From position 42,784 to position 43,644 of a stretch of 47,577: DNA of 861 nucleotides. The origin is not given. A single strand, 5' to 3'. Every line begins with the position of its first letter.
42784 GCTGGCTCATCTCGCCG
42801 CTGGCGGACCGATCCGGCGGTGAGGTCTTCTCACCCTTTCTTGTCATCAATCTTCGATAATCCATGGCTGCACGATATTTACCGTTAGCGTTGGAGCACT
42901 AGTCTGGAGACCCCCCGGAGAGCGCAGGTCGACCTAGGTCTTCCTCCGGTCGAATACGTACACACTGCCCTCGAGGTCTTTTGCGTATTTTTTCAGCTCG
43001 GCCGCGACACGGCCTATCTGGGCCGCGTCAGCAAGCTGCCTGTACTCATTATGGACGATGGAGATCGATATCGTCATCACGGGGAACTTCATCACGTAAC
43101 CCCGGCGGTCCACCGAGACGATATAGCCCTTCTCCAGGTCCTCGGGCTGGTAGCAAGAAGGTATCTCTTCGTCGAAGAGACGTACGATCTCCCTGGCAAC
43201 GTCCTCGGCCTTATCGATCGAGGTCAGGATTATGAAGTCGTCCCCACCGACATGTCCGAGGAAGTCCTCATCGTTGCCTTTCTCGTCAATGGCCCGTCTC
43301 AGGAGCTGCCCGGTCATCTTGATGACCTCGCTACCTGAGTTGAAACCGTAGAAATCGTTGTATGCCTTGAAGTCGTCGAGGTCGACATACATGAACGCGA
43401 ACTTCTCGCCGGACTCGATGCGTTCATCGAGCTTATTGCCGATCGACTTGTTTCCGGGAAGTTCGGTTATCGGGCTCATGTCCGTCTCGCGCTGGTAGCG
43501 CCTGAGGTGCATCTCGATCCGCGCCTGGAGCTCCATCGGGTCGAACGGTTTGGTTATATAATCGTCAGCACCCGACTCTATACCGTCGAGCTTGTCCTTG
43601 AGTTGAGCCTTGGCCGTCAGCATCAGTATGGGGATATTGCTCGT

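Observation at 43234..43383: REC-GGDEF protein with Ser at the guanine-specificity position, a GGDDF motif and no I-site: candidate Hypr-type (cGAMP or other non-c-di-GMP) cyclase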

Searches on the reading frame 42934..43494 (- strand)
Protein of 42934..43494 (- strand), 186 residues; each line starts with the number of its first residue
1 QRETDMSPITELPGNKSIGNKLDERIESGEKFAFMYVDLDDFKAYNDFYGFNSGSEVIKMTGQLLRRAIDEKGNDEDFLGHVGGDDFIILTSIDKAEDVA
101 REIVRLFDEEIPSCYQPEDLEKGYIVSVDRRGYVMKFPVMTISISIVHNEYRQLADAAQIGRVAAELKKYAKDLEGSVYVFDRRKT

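Call 17: search_solved_structures(query=window:42937-43494:-, max_evalue=1, show_alignments=4)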
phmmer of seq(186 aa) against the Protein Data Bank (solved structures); distinct sequences matched with E-value up to 1: 51.
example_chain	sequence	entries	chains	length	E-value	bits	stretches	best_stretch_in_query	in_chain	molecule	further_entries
4urq_U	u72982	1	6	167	7.8e-10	42.1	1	6-110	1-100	DIGUANYLATE CYCLASE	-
4urg_A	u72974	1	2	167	1.8e-09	40.9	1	8-112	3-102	DIGUANYLATE CYCLASE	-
4urs_A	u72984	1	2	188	2.6e-09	40.4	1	7-110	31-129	DIGUANYLATE CYCLASE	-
5m3c_A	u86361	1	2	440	3.3e-07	33.5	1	8-108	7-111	Diguanylate cyclase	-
8wcn_A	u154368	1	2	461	1e-06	31.9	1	29-91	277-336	Diguanylate cyclase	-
6eib_A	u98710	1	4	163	1e-06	31.9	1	33-109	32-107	Sensory box/GGDEF family protein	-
7e6g_A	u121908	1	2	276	1.1e-06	31.7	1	7-108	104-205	Putative GGDEF domain protein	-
3tvk_A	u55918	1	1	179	1.8e-06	31.1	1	4-107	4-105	Diguanylate cyclase DgcZ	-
4zve_A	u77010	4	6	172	2.2e-06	30.8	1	28-99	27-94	Diguanylate cyclase DosC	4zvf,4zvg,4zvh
4yme_A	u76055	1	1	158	2.8e-06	30.5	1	23-104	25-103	sensory box/GGDEF family protein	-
5xgb_A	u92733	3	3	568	4.7e-06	29.7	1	24-98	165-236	Uncharacterized protein | Uncharacterized protein PA0861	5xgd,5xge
4h54_A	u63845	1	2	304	6.3e-06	29.3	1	4-107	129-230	Diguanylate cyclase YdeH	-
3ign_A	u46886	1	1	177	6.7e-06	29.2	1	28-106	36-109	Diguanylate cyclase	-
6d9m_A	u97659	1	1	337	6.8e-06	29.2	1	21-96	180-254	Fusion protein of Endolysin,Response receiver sensor diguanylate cyclase, GAF domain-conta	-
4zmm_A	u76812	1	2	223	8.8e-06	28.9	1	20-99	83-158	diguanylate cyclase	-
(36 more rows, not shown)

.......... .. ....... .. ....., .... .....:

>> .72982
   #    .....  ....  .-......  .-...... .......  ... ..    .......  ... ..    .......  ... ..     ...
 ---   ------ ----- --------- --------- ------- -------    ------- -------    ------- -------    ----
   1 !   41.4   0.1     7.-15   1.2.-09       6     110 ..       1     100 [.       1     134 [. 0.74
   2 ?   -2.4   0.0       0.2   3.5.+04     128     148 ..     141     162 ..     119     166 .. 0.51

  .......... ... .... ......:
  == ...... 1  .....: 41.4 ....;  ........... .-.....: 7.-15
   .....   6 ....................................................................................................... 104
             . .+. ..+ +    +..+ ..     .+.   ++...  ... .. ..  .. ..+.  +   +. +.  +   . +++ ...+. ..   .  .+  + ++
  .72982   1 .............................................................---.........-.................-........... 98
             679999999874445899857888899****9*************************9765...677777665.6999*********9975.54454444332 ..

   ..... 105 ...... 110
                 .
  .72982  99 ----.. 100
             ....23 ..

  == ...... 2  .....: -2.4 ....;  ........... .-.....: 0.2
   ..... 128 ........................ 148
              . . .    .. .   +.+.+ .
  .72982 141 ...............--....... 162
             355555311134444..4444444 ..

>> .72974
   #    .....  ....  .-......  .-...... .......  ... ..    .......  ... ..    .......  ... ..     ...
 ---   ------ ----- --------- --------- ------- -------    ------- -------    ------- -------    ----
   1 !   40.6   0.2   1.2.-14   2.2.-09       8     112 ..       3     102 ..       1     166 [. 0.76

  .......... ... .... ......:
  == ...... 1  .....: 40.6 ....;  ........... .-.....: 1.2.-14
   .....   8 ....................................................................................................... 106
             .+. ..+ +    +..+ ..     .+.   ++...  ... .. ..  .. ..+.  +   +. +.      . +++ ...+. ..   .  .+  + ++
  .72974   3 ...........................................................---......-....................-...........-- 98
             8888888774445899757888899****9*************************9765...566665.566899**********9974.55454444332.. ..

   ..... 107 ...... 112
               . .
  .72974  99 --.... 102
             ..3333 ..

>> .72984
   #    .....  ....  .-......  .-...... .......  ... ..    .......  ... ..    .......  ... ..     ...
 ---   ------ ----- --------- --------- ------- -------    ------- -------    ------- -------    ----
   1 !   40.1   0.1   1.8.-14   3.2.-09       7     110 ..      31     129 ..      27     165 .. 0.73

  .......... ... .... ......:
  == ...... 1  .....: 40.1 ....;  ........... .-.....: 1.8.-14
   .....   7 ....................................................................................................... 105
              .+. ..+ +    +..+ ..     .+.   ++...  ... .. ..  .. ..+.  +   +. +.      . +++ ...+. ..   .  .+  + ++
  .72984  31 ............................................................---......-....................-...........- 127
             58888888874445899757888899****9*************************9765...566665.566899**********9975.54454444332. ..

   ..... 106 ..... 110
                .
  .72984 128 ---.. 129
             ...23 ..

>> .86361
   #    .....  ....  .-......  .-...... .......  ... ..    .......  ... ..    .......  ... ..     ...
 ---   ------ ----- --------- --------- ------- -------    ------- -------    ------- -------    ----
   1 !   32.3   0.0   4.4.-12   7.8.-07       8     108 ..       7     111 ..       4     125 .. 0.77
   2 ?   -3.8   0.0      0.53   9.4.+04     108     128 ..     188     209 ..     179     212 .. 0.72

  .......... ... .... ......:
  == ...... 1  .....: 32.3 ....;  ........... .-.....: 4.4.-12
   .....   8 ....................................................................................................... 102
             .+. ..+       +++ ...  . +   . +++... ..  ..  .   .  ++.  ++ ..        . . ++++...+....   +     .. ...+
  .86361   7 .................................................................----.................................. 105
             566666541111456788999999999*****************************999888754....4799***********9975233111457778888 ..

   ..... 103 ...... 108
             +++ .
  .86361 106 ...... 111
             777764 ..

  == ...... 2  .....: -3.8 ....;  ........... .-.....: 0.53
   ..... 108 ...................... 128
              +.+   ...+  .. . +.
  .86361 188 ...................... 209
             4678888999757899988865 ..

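Call 27: search_protein_representatives(protein=window:42934-43494:-)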
Query: 186 residues. Proteins with E-value up to 0.001 (for the whole library): 34322; up to 1e-10: 3183; up to 1e-30: 895. The best 150 are listed.
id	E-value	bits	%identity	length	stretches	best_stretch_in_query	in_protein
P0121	3.2e-53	196.5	52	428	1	6-185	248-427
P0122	9.0e-52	191.7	48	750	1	6-185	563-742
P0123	9.3e-52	191.7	47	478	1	4-184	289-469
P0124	2.2e-51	190.5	50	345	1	4-185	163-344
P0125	2.9e-51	190.1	49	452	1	4-184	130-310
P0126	3.4e-51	189.8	48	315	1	2-184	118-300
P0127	4.0e-51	189.6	41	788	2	7-185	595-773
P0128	9.8e-51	188.4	50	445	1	5-185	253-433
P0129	1.8e-50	187.5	48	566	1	4-184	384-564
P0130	1.9e-50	187.5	47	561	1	3-185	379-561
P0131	3.4e-50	186.6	47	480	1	5-185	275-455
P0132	6.9e-50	185.6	47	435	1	4-185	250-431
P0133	9.1e-50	185.2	48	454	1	4-185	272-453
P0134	1.0e-49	185.1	48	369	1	2-185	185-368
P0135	1.0e-49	185.0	40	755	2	8-185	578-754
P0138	1.5e-49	184.5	45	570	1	4-185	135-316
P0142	4.2e-49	183.0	48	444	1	4-184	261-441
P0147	7.7e-49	182.2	44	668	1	5-184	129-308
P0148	8.4e-49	182.1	48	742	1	2-184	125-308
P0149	1.1e-48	181.7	46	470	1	4-184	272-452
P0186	2.3e-46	174.1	45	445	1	4-185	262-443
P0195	6.3e-46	172.7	43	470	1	4-185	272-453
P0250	6.0e-44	166.3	46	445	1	4-185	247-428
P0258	9.8e-44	165.6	38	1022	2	6-184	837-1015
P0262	1.2e-43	165.2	44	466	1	5-184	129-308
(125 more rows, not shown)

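Call 34: search_protein_families(library=pfam, proteins=[P0128, P0131, P0133, P0142, P0195, P0124, P0186, P0250, P0149, P0262], max_evalue=0.001)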
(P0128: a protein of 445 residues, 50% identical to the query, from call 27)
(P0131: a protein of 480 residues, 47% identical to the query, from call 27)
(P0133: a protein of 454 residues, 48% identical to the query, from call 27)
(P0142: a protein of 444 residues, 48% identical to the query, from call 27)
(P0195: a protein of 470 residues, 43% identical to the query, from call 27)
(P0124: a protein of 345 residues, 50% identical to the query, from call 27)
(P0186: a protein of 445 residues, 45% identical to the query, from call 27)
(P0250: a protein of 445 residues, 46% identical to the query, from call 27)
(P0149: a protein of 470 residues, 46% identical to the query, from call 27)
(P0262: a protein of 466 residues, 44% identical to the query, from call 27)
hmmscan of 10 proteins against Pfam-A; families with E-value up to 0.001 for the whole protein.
P0128 (445 aa): 2 families
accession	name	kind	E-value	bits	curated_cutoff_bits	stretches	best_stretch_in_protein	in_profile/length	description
PF00990.26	GGDEF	-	1.5e-11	44.7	23.8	1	256-354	5-106/161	Diguanylate cyclase, GGDEF domain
PF00672.30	HAMP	-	6.7e-11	42.8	25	1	194-245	1-52/53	HAMP domain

P0131 (480 aa): 2 families
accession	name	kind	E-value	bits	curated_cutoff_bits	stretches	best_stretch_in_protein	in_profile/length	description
PF00990.26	GGDEF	-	2e-13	50.8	23.8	1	278-382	5-108/161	Diguanylate cyclase, GGDEF domain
PF00672.30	HAMP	-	3.6e-09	37.2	25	1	216-267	1-52/53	HAMP domain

P0133 (454 aa): 2 families
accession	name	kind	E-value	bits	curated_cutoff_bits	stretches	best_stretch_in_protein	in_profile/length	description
PF00990.26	GGDEF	-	4.3e-13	49.8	23.8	1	277-360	6-89/161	Diguanylate cyclase, GGDEF domain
PF00672.30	HAMP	-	1.6e-10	41.6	25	1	215-266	2-53/53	HAMP domain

P0142 (444 aa): 2 families
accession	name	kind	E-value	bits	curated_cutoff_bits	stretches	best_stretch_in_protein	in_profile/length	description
PF00990.26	GGDEF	-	6.5e-14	52.4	23.8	1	265-371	5-110/161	Diguanylate cyclase, GGDEF domain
PF00672.30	HAMP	-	8.2e-11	42.5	25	1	206-255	5-53/53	HAMP domain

P0195 (470 aa): 2 families
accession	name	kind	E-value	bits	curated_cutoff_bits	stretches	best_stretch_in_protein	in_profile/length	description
PF00672.30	HAMP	-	2.3e-14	53.9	25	1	214-261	1-48/53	HAMP domain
PF00990.26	GGDEF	-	7.1e-12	45.8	23.8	1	276-359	5-88/161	Diguanylate cyclase, GGDEF domain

P0124 (345 aa): 2 families
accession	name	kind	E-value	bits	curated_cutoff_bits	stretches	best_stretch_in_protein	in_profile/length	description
PF00990.26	GGDEF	-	2.4e-13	50.6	23.8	1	167-251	5-89/161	Diguanylate cyclase, GGDEF domain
PF00672.30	HAMP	-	1.3e-09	38.7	25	1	106-157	2-53/53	HAMP domain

P0186 (445 aa): 3 families
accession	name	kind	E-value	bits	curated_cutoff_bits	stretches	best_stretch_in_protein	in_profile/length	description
PF00990.26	GGDEF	-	3.5e-13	50.1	23.8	1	266-360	5-102/161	Diguanylate cyclase, GGDEF domain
PF00672.30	HAMP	-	4.9e-08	33.6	25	1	208-256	6-53/53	HAMP domain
PF12729.13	4HB_MCP_1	-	1.3e-06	28.5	27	1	6-96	2-92/181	Four helix bundle sensory module for signal transduction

P0250 (445 aa): 3 families
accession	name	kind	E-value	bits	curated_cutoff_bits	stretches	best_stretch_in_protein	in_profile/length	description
PF00990.26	GGDEF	-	6.3e-12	46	23.8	1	251-335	5-89/161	Diguanylate cyclase, GGDEF domain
PF00672.30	HAMP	-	2.4e-09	37.8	25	1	189-238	1-50/53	HAMP domain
PF05227.19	CHASE3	-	0.00087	19.6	28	0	31-158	2-132/138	CHASE3 domain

P0149 (470 aa): 3 families
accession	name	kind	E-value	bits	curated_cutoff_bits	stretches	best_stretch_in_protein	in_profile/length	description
PF00990.26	GGDEF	-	1.2e-13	51.6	23.8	1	277-359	6-88/161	Diguanylate cyclase, GGDEF domain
PF00672.30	HAMP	-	8.4e-11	42.5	25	1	214-266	1-53/53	HAMP domain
PF12729.13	4HB_MCP_1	-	0.00048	20.2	27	0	18-61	2-45/181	Four helix bundle sensory module for signal transduction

P0262 (466 aa): 3 families
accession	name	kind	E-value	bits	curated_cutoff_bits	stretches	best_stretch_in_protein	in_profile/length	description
PF00072.30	Response_reg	-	1.1e-27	96.8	30.2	1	6-117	1-110/111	Response regulator receiver domain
PF05157.20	MshEN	-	1.5e-16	60.6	23.1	1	385-465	1-82/90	MshEN domain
PF00990.26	GGDEF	-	5.2e-15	56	23.8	1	132-216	5-89/161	Diguanylate cyclase, GGDEF domain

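Call 36: find_related_loci(query=A2, collection=genome_contigs, flank=4000)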
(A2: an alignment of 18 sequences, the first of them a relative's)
Query A2 (445 aa) in genome_contigs; peptide patterns used: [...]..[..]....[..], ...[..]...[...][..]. (x = any residue, [..] = any of these).
600 stretches matched a pattern (row limit reached: there are more); 600 encode a relative of the query (tblastn E <= 1e-3); the best 80 are kept; 80 distinct loci.
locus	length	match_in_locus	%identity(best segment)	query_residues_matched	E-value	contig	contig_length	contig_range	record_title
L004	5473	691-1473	51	173-433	1e-86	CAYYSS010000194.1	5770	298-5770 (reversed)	MAG TPA_asm: uncultured Nitrospirota bacterium isolate binchicken_co172_104 genome assembly, contig: NODE_13744_length_5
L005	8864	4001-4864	50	145-432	4e-85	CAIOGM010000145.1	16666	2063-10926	MAG: uncultured Geobacter sp. isolate A14_bin-2059 genome assembly, contig: bin-2059:145/179, whole genome shotgun seque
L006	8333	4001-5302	35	3-428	2e-81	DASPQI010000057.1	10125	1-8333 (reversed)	MAG TPA_asm: Syntrophales bacterium isolate SMAG_U12195 k141_2711675, whole genome shotgun sequence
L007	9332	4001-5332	36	4-439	3e-80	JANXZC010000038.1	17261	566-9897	MAG: Syntrophus sp. (in: bacteria) isolate GL140_4_metabat_222 GL140_4_k141_937006, whole genome shotgun sequence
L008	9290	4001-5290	36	3-436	6e-79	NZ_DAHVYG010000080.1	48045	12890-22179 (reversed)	MAG: Geobacter sp. isolate clean785 k141_337486, whole genome shotgun sequence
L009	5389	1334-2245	44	138-440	6e-79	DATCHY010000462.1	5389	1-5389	MAG TPA_asm: Geomonas sp. isolate SMAG_U7845 k141_146326, whole genome shotgun sequence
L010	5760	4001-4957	42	127-442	1e-78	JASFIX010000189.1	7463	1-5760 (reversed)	MAG: Desulfobacterales bacterium isolate D0608S20remetaG_Bin_272 D0608S20remetaG_FD_scaffold_3176_c1, whole genome shotg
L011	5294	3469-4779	36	4-435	2e-76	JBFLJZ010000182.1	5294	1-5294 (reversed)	MAG: Desulfuromonadales bacterium isolate ZM4.bin4 k97_196899, whole genome shotgun sequence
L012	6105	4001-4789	45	183-445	2e-76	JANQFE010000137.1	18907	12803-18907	MAG: Thermodesulfobacteriota bacterium isolate PL23a_bin.71 k99_2716937, whole genome shotgun sequence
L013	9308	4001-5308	38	3-433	9e-76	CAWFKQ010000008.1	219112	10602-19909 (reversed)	MAG: uncultured delta proteobacterium isolate MFD01721.bin.2.89 genome assembly, contig: contig_25737, whole genome shot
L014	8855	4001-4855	47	147-431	2e-75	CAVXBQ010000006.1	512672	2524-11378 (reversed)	MAG: uncultured delta proteobacterium isolate MFD01299.bin.2.165 genome assembly, contig: contig_23200, whole genome sho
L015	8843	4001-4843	48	151-431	1e-74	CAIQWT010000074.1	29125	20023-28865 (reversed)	MAG: uncultured Geobacteraceae bacterium isolate Ja1-D5_bin-289 genome assembly, contig: bin-289:074/109, whole genome s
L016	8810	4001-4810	46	160-431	1e-74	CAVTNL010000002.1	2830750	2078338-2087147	MAG: uncultured Nitrospiraceae bacterium isolate MFD04752.bin.2.24 genome assembly, contig: contig_11909, whole genome s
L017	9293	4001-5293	35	4-429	3e-72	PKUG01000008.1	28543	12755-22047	MAG: Desulfuromonas sp. isolate BM522 sc_920, whole genome shotgun sequence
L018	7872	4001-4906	41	98-430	2e-72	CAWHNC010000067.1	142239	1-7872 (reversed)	MAG: Nitrospirota bacterium isolate MFD04752.bin.1.93 genome assembly, contig: contig_2293, whole genome shotgun sequenc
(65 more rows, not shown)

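Call 50: search_solved_structures(query=A3, max_evalue=10, show_alignments=3)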
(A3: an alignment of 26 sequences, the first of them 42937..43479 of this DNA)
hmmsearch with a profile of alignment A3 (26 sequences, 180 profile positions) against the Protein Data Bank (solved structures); distinct sequences matched with E-value up to 10: 61 (the best 60 are shown).
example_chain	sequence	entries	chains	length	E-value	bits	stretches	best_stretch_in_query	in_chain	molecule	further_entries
6eib_A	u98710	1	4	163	1.7e-13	53.8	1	24-104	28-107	Sensory box/GGDEF family protein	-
5euh_A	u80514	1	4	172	1.4e-12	50.8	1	20-100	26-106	Putative GGDEF domain membrane protein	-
8qj3_A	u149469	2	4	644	1.2e-11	47.8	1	22-98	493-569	Ammonium transporter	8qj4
8qpf_A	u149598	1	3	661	1.2e-11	47.7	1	22-98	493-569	Ammonium transporter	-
3tvk_A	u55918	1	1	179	1.3e-11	47.7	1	3-99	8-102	Diguanylate cyclase DgcZ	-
4urq_U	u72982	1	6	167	1.3e-11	47.6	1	2-106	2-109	DIGUANYLATE CYCLASE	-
3ign_A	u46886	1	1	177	1.5e-11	47.5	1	22-105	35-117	Diguanylate cyclase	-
4zve_A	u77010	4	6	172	1.5e-11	47.5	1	13-93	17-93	Diguanylate cyclase DosC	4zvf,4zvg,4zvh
4urg_A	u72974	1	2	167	1.6e-11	47.3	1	2-106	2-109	DIGUANYLATE CYCLASE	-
8c05_A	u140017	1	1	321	1.7e-11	47.3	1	23-86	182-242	Sensor domain-containing diguanylate cyclase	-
6zxm_A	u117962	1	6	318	2e-11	47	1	11-115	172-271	Putative GGDEF/response regulator receiver domain protein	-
5m3c_A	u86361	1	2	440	2.2e-11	46.9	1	2-103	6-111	Diguanylate cyclase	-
4urs_A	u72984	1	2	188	2.5e-11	46.7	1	2-106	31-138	DIGUANYLATE CYCLASE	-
4h54_A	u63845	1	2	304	4.1e-11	46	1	3-99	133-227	Diguanylate cyclase YdeH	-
7a7e_A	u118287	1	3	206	4.8e-11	45.8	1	3-104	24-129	Diguanylate cyclase TpbB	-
6d9m_A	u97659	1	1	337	3.4e-08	36.5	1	12-97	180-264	Fusion protein of Endolysin,Response receiver sensor diguanylate cyclase, GAF domain-conta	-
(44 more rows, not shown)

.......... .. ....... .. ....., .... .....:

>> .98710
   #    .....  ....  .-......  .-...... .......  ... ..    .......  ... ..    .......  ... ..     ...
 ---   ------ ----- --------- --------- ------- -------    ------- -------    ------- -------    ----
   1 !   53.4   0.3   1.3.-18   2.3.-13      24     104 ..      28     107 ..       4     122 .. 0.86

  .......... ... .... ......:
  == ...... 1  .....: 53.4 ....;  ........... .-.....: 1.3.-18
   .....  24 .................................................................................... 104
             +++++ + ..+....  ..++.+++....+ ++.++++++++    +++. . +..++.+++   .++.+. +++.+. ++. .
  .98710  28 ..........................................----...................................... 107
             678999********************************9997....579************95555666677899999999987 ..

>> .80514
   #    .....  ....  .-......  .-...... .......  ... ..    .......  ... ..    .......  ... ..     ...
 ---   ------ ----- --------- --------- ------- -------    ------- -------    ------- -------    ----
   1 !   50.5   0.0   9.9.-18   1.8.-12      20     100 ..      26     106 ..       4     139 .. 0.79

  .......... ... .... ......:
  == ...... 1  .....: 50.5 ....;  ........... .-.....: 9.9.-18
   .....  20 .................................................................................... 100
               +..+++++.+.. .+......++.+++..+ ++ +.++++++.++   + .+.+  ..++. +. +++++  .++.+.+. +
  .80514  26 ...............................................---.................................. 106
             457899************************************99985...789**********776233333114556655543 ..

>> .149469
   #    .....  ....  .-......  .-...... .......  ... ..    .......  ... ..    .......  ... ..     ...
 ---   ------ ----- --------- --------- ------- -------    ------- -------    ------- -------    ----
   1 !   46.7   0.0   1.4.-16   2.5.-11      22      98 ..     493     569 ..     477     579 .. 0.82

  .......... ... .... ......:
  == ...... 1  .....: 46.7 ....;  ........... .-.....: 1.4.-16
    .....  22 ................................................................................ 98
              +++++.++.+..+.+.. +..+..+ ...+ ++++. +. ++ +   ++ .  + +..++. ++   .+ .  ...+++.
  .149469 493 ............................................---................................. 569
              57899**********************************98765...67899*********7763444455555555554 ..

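Call 63: predict_structure(alignment_id=A4)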
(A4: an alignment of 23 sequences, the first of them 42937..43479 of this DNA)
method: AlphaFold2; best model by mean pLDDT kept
length: 181 residues; sequences in the alignment: 23
mean_pLDDT: 95.4   pTM: 0.90
mean pLDDT of the five models: 95.4, 95.1, 94.4, 93.6, 93.5
residues with pLDDT >= 90: 165; 70-90: 15; 50-70: 1; < 50: 0
segments of 3 or more residues with pLDDT < 50: none
pLDDT, mean of each block of 10 residues (from residue 1): 90 96 96 97 97 98 98 96 98 99 98 97 92 98 92 93 93 92 58
secondary structure, 60 per line:
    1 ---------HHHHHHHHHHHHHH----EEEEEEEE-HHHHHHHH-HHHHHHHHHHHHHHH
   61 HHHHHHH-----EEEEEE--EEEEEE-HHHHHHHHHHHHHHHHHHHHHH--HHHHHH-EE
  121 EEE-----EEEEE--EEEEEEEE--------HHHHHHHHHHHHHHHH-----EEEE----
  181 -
elements in order: H10-23 E28-35 H37-44 H46-67 E73-78 E81-86 H88-109 H112-117 E119-123 E129-133 E136-143 H152-167 E173-176
